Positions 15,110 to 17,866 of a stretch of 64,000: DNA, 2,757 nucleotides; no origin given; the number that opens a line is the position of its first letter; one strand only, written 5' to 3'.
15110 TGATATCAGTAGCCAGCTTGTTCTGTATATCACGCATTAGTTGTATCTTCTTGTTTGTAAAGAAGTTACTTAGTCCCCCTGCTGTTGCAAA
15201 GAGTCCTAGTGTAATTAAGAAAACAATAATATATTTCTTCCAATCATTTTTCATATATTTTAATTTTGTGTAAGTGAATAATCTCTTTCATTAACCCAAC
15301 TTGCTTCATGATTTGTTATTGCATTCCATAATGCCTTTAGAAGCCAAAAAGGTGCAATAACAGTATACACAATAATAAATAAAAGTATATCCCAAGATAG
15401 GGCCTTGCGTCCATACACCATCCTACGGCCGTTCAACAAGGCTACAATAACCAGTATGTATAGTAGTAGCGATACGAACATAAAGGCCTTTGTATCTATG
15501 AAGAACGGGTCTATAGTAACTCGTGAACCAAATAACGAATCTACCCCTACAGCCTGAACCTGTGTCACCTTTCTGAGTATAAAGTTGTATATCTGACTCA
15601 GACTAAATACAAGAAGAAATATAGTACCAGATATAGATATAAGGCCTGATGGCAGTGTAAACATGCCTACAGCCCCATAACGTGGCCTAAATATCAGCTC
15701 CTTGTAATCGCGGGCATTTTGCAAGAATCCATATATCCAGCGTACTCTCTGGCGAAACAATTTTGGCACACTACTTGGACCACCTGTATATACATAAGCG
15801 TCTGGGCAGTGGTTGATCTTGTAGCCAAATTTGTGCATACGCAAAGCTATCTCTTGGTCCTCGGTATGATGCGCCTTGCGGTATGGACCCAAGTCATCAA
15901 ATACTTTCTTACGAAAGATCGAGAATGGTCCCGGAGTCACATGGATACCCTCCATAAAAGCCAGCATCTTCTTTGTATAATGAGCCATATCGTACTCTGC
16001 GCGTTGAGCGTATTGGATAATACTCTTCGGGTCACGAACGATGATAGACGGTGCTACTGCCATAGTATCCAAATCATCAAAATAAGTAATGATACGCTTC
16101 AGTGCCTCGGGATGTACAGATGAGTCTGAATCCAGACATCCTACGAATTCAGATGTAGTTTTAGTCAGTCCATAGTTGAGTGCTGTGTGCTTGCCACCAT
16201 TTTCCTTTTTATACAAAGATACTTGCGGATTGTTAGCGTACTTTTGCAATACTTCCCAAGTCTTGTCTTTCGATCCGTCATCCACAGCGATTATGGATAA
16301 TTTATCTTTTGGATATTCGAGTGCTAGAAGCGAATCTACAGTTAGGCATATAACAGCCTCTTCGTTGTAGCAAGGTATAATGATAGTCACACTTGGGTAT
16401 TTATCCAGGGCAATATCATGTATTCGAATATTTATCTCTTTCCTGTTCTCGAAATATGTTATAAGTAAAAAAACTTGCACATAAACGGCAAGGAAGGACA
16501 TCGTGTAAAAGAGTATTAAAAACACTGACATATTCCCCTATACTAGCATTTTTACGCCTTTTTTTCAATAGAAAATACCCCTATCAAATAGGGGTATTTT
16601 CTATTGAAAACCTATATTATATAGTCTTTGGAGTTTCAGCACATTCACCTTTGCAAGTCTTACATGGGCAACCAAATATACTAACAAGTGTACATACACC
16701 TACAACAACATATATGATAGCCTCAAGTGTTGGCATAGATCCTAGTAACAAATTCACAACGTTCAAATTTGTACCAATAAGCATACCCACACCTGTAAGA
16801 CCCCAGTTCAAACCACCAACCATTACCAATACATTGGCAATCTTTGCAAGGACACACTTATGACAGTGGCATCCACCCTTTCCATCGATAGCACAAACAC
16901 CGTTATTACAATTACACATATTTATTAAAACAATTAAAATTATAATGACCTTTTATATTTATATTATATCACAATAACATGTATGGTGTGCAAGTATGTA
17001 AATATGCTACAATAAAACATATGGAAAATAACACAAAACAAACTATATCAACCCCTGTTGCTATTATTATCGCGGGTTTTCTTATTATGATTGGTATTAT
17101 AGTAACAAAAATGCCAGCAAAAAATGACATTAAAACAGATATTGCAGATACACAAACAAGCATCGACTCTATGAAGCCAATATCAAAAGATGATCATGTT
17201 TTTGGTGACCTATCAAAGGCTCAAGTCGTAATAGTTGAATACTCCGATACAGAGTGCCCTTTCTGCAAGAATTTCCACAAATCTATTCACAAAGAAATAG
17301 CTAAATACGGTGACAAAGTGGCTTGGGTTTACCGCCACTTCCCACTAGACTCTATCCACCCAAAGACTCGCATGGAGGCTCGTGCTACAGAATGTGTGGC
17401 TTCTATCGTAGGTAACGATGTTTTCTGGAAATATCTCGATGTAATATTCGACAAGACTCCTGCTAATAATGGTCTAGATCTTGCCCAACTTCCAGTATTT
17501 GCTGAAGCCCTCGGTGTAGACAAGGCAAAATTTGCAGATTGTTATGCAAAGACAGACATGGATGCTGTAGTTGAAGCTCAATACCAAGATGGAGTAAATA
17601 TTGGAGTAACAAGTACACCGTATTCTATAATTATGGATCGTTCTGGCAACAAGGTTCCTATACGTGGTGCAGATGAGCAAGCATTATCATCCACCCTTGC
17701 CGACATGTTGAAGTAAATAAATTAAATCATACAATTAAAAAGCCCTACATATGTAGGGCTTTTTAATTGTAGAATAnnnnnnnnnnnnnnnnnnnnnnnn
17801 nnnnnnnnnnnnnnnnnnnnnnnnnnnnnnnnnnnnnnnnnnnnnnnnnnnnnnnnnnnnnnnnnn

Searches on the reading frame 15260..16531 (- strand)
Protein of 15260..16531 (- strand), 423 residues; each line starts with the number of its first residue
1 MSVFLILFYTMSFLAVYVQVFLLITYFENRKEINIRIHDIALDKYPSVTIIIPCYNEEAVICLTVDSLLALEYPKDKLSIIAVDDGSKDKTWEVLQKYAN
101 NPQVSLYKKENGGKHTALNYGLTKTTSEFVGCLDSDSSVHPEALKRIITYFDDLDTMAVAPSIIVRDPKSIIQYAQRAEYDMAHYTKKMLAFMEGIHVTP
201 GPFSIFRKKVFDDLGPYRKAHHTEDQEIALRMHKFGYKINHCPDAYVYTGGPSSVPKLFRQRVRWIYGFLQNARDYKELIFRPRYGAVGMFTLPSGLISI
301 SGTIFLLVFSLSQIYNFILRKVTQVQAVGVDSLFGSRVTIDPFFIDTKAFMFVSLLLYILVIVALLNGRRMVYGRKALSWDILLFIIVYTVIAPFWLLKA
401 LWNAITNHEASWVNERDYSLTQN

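Call 99: search_protein_families(library=pfam, proteins=[window:15260-16531:-], max_evalue=0.001)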
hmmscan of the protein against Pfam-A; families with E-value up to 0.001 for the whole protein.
window:15260-16531:- (423 aa): 6 families
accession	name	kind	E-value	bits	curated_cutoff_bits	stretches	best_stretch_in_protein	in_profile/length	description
PF00535.33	Glycos_transf_2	-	2.9e-35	122.1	23.3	1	49-214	1-167/168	Glycosyl transferase family 2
PF13641.12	Glyco_tranf_2_3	-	1.5e-30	107.3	27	1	46-268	1-230/230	Glycosyltransferase like family 2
PF13632.12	Glyco_trans_2_3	-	1e-18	68.3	27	1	131-350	3-183/198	Glycosyl transferase family group 2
PF13506.12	Glyco_transf_21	-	6.1e-10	39.3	21.7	1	114-265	18-172/174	Glycosyl transferase family 21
PF03142.21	Chitin_synth_2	-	8.2e-06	25.2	27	1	121-212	196-290/527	Chitin synthase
PF10111.15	Glyco_tranf_2_2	-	1.4e-05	25.2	27.3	1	49-158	1-113/276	Glycosyltransferase like family 2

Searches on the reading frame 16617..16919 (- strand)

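Call 99: search_protein_families(library=pfam, proteins=[window:16617-16919:-], max_evalue=0.001)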
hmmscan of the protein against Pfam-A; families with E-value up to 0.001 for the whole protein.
window:16617-16919:- (100 aa): 1 family
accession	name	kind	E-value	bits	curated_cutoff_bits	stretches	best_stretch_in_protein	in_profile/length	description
PF04070.17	DUF378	-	1e-10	41.8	25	1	23-82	2-57/60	Domain of unknown function (DUF378)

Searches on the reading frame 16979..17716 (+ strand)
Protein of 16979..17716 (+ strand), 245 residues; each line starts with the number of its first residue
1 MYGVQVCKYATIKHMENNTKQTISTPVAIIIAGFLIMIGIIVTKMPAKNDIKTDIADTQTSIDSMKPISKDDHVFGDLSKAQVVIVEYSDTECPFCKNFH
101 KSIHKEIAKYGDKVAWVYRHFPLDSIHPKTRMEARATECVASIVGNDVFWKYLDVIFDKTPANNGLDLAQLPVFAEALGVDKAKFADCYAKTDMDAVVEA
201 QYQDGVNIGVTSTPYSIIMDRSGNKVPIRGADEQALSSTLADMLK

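Call 99: search_protein_families(library=pfam, proteins=[window:16979-17716:+], max_evalue=0.001)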
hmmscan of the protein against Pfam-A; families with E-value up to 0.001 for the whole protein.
window:16979-17716:+ (245 aa): 4 families
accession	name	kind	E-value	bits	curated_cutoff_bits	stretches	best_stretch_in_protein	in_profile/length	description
PF13462.12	Thioredoxin_4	-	2.3e-18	67.3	23.2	1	70-220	3-147/165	Thioredoxin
PF01323.26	DSBA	-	1e-10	42.2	25.6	1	85-234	2-183/191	DSBA-like thioredoxin domain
PF18400.7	Thioredoxin_12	-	1e-05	25.9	26.1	1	66-123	128-184/190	Thioredoxin-like domain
PF13098.12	Thioredoxin_2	-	0.00011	23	27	1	82-224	6-86/104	Thioredoxin-like domain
